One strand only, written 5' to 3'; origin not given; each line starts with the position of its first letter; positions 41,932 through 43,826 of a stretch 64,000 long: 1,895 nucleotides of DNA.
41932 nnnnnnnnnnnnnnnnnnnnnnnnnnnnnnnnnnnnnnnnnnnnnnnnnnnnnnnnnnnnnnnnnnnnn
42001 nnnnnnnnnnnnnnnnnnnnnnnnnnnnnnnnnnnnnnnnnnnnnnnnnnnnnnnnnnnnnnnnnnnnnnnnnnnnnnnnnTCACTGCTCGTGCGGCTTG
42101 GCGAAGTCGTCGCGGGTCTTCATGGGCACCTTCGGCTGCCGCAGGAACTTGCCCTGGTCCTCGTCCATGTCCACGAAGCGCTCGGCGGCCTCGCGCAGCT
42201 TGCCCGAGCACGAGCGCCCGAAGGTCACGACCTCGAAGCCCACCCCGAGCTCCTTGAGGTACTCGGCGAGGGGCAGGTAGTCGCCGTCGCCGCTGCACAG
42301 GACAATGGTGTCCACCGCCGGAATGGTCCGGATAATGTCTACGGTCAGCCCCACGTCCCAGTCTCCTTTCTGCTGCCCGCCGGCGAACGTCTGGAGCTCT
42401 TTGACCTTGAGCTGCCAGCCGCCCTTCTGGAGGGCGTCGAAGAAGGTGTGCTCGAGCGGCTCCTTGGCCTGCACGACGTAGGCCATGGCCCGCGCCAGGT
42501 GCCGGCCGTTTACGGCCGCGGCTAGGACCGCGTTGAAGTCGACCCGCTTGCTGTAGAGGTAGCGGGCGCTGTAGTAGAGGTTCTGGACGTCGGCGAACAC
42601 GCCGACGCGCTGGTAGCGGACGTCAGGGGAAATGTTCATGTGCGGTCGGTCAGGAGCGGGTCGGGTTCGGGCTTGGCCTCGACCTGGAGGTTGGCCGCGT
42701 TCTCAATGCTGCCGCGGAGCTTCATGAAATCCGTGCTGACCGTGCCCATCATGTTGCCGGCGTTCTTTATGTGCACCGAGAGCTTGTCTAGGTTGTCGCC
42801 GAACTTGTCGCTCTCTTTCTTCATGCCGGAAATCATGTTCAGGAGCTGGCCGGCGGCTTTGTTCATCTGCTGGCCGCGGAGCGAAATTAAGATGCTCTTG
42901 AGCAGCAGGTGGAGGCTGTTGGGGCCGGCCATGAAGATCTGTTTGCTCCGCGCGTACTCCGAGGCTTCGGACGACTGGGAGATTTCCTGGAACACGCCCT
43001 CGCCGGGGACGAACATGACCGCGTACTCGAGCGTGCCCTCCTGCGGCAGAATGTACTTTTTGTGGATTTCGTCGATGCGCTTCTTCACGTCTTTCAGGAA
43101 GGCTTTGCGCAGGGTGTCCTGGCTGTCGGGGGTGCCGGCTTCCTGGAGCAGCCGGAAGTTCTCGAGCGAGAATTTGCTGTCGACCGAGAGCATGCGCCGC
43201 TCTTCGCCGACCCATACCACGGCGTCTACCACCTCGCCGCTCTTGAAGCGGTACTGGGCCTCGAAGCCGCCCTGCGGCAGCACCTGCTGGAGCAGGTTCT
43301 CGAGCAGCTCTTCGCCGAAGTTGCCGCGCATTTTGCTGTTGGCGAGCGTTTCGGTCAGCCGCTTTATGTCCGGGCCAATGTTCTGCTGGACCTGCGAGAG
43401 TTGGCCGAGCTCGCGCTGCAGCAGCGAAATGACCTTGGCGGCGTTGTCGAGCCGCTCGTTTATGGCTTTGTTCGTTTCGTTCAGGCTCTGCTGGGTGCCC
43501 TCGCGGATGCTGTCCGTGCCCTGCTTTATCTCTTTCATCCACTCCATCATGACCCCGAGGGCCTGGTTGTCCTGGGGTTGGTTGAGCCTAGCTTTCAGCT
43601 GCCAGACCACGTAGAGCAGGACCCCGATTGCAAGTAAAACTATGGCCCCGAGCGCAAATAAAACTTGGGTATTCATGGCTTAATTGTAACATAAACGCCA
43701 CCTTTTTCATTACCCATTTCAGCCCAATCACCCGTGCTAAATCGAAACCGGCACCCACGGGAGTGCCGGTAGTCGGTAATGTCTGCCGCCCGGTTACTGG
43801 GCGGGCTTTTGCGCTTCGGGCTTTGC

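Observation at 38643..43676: Translationally coupled nuclease quartet: rmuC - NYN - PIN - UvrD/RecB helicase-nuclease, driven by a leaderless-type promoter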

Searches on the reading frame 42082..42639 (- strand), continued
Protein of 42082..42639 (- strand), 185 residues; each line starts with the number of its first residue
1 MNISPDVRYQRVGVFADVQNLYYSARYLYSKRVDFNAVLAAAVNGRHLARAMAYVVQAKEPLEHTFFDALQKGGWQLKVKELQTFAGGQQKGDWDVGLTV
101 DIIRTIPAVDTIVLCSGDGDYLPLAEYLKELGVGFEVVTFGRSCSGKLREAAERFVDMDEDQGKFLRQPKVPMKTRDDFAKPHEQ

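Call 83: get_annotated_region(hit=H17, flank=4000)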
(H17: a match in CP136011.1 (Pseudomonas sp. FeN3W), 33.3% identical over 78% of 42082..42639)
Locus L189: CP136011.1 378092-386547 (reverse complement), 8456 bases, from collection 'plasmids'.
description: Pseudomonas sp. FeN3W plasmid unnamed, complete sequence
organism: Pseudomonas sp. FeN3W (NCBI taxid 3035478)
taxonomy: Bacteria; Pseudomonadota; Gammaproteobacteria; Pseudomonadales; Pseudomonadaceae; Pseudomonas; Pseudomonas sp. FeN3W
host: -; source: cell culture,marine sediment; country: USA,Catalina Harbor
typing (MOB-suite, as given by PLSDB): non-mobilizable
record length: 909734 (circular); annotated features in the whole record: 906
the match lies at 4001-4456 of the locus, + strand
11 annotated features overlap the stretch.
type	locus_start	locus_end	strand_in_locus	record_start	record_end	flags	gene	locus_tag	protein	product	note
CDS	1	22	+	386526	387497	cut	-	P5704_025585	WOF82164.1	hypothetical protein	-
CDS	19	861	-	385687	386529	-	-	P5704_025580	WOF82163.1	hypothetical protein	-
CDS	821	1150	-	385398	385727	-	-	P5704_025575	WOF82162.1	hypothetical protein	-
CDS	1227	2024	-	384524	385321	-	-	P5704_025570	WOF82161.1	hypothetical protein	-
CDS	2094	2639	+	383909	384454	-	-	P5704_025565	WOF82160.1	RNase H family protein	-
CDS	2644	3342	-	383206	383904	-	-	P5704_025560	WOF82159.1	2OG-Fe(II) oxygenase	-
CDS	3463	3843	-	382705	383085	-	-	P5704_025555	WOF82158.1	histone-like nucleoid-structuring protein, MvaT/MvaU family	-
CDS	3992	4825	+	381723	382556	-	-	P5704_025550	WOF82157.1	NYN domain-containing protein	-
CDS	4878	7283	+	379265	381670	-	-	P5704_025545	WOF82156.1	patatin-like phospholipase family protein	-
CDS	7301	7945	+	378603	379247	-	-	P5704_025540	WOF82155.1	hypothetical protein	-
CDS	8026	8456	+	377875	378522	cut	-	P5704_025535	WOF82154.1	hypothetical protein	-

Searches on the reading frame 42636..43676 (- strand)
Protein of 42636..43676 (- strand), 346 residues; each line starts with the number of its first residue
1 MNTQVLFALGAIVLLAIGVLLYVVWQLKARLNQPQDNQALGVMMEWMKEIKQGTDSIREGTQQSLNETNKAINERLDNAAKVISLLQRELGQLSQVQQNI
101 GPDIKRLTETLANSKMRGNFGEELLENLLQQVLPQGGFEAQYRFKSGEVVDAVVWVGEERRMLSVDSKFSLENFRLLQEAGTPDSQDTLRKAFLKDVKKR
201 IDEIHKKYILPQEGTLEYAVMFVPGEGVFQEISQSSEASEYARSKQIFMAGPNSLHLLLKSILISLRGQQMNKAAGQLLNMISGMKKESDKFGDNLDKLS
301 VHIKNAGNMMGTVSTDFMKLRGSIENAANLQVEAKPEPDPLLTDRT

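Call 6: search_protein_families(library=pfam, proteins=[window:42636-43676:-], max_evalue=0.01)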
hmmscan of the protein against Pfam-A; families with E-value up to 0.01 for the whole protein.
window:42636-43676:- (346 aa): 2 families
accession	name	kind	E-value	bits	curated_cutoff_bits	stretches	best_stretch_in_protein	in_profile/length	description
PF02646.22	RmuC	-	4.8e-53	180.6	26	1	55-334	4-288/291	RmuC family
PF00558.24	Vpu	-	0.0022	18.2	24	0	11-77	8-66/81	Vpu protein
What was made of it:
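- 42636..43676 (-): rmuC: 346 aa, with an N-terminal hydrophobic helix (residues ~5-25) and a PD-(D/E)XK nuclease domain. PF02646, E 4.8e-53 (call 6).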

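Call 7: search_protein_families(library=padloc, proteins=[window:42636-43676:-], max_evalue=0.01)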
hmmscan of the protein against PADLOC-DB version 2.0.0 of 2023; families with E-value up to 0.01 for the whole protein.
window:42636-43676:- (346 aa): 6 families
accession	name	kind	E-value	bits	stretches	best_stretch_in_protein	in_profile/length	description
PDLC03812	RTasRmuC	-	1.6e-12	44.8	1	57-310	134-402/439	DRT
PDLC01495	PD_DExK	-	0.00071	17.3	1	95-152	9-60/123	"CAS-I,CAS-II,CAS-III,CAS-IV,CAS-V,CAS-VI; associated"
PDLC00637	ZorA2|ZorA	-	0.0018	15.1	0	36-116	208-294/420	MotA/ExbB/TolQ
PDLC02753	PbeC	-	0.0028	14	1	43-117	401-475/648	PbeC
PDLC03859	LmuB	-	0.003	14.8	1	56-325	269-491/611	-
PDLC00595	ZorA1|ZorA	-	0.0049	13.7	0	267-334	301-368/487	MotA/ExbB/TolQ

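Call 8: search_protein_families(library=ncbifam, proteins=[window:42636-43676:-], max_evalue=0.001)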
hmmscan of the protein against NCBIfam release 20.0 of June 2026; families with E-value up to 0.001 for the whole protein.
window:42636-43676:- (346 aa): 0 families
